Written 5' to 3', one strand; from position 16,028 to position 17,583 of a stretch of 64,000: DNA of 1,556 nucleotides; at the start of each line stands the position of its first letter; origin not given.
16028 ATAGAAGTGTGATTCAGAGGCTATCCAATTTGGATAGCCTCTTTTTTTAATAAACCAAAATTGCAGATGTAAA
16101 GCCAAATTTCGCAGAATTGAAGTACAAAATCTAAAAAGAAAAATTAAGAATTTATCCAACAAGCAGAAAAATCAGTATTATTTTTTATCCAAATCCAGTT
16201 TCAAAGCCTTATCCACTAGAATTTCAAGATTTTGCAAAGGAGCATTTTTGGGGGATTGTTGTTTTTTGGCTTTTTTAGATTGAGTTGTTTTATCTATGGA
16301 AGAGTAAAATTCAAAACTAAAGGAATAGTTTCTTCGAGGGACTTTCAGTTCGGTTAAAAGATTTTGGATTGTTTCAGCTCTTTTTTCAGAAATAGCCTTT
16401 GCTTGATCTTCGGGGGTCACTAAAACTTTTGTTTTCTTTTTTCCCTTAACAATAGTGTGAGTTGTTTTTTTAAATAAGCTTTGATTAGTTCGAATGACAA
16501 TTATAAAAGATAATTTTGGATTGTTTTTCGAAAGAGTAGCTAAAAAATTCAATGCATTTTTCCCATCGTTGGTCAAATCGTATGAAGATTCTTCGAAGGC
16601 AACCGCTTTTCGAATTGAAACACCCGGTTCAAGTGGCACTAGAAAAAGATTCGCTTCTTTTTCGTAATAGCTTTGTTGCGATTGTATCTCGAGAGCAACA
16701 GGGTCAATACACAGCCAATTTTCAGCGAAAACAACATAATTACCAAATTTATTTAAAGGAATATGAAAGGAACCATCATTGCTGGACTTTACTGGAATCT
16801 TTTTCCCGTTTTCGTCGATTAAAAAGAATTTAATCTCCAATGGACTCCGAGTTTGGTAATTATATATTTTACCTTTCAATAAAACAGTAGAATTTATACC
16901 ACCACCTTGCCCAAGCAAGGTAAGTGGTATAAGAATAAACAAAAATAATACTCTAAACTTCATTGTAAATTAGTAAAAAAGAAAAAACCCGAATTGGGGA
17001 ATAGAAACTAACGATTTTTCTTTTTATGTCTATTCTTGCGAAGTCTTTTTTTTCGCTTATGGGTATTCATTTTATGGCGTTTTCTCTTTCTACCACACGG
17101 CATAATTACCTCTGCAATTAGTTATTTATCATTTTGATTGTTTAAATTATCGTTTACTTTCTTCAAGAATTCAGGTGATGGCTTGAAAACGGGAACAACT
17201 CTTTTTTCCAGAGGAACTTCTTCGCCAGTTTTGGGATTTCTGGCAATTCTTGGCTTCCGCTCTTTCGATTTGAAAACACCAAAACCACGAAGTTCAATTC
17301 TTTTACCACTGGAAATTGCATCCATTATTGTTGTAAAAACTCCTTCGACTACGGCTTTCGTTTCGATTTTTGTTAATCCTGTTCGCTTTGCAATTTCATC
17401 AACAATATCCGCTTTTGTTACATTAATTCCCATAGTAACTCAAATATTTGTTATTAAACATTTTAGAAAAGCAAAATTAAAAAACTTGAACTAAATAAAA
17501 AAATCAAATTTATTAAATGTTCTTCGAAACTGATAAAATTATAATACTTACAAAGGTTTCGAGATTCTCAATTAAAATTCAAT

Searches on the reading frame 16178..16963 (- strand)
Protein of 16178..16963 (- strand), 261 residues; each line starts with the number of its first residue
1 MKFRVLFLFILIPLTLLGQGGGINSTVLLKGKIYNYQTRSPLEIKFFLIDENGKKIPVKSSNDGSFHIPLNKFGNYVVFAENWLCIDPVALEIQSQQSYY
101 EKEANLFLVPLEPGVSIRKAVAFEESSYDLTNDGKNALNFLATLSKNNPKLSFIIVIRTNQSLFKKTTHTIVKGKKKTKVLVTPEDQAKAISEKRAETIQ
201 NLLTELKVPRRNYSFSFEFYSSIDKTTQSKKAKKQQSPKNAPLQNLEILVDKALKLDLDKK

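Call 3: search_protein_families(library=pfam, proteins=[window:16178-16963:-], max_evalue=10)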
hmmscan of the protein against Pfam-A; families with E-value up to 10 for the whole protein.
window:16178-16963:- (261 aa): 1 family
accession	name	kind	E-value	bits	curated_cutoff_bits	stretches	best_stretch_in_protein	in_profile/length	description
PF00691.25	OmpA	-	1.5e-06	28.9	27.2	1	123-235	2-94/98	OmpA family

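Call 4: search_protein_families(library=ncbifam, proteins=[window:16178-16963:-], max_evalue=10)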
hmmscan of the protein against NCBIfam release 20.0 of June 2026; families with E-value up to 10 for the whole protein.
window:16178-16963:- (261 aa): 3 families
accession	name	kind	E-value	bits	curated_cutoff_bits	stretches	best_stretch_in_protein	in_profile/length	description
NF052230.1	T9SS_PorE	exception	4.9e-06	25.1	600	1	27-153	423-549/648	PorE family type IX secretion system protein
NF053611.1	YiaD_Gzip_OmpA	equivalog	0.051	13.3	175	1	115-155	98-138/206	YiaD family glycine zipper/OmpA-like lipoprotein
NF033819.0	IS66_TnpB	equivalog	0.15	12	50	1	29-74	30-75/90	IS66 family insertion sequence element accessory protein TnpB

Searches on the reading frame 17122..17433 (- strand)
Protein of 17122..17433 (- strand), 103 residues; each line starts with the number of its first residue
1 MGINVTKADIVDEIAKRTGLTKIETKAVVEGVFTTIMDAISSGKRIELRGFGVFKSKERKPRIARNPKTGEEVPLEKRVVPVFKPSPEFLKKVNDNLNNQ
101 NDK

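Call 3: search_protein_families(library=pfam, proteins=[window:17122-17433:-], max_evalue=10)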
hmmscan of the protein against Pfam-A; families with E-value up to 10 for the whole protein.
window:17122-17433:- (103 aa): 5 families
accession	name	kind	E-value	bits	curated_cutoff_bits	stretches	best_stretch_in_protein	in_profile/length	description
PF00216.26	Bac_DNA_binding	-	2.4e-29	101.8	22.4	1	5-94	1-90/90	Bacterial DNA-binding protein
PF18291.6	HU-HIG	-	8e-08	32.8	26.2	1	5-95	32-120/125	HU domain fused to wHTH, Ig, or Glycine-rich motif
PF18289.6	HU-CCDC81_euk_2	-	0.00016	22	26.1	1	13-60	9-58/75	CCDC81 eukaryotic HU domain 2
PF14908.11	HU-CCDC81_euk_1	-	0.0012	19.3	26.1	1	22-93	21-85/89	CCDC81 eukaryotic HU domain 1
PF10025.14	DUF2267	-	0.017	15.8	29.8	1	6-48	69-111/122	Uncharacterized conserved protein (DUF2267)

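Call 4: search_protein_families(library=ncbifam, proteins=[window:17122-17433:-], max_evalue=10)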
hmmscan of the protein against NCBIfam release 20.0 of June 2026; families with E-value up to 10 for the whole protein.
window:17122-17433:- (103 aa): 8 families
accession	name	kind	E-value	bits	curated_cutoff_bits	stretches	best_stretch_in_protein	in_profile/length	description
NF001401.0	PRK00285.1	equivalog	6e-26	90.5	111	1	4-100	5-101/103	integration host factor subunit alpha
NF001222.0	PRK00199.1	equivalog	5.4e-24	84.2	115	1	5-96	1-93/95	integration host factor subunit beta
TIGR00988.1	hip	equivalog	4.3e-21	75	119.95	1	6-95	2-92/94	integration host factor subunit beta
TIGR00987.1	himA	equivalog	1.2e-20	73.7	120.25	1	5-95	2-92/96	integration host factor subunit alpha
NF008023.0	PRK10753.1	equivalog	8.4e-15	54.9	162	1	6-84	2-80/90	nucleoid-associated protein HU-alpha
NF007945.0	PRK10664.1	equivalog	5.5e-12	46.1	157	1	6-86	2-82/90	nucleoid-associated protein HU-beta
TIGR01201.1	HU_rel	subfamily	1.8e-06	28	68.6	1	5-57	31-83/170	HU family DNA-binding protein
TIGR01595.1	cas_CT1132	subfamily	0.076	12.5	125.8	1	2-55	172-226/268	CRISPR-associated protein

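Call 7: list_cluster_members(proteins=[window:17011-17103:-, window:17122-17433:-])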
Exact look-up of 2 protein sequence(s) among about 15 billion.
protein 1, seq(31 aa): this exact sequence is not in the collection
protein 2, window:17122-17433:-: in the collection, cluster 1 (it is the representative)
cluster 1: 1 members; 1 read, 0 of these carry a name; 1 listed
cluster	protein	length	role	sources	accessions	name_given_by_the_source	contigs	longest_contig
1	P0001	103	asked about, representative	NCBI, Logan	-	-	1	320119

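Call 9: find_encoding_contigs(protein=window:17122-17433:-, flank=3000, max_places=5)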
Protein window:17122-17433:- (103 aa): 1 contig read that carries it; 1 place shown.
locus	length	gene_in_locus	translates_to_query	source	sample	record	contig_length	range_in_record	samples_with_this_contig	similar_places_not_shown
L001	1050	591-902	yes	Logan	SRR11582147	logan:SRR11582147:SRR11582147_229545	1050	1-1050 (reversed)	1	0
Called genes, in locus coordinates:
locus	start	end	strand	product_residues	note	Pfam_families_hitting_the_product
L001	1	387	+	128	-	?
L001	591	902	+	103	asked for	PF18291:HU-HIG, PF00216:Bac_DNA_binding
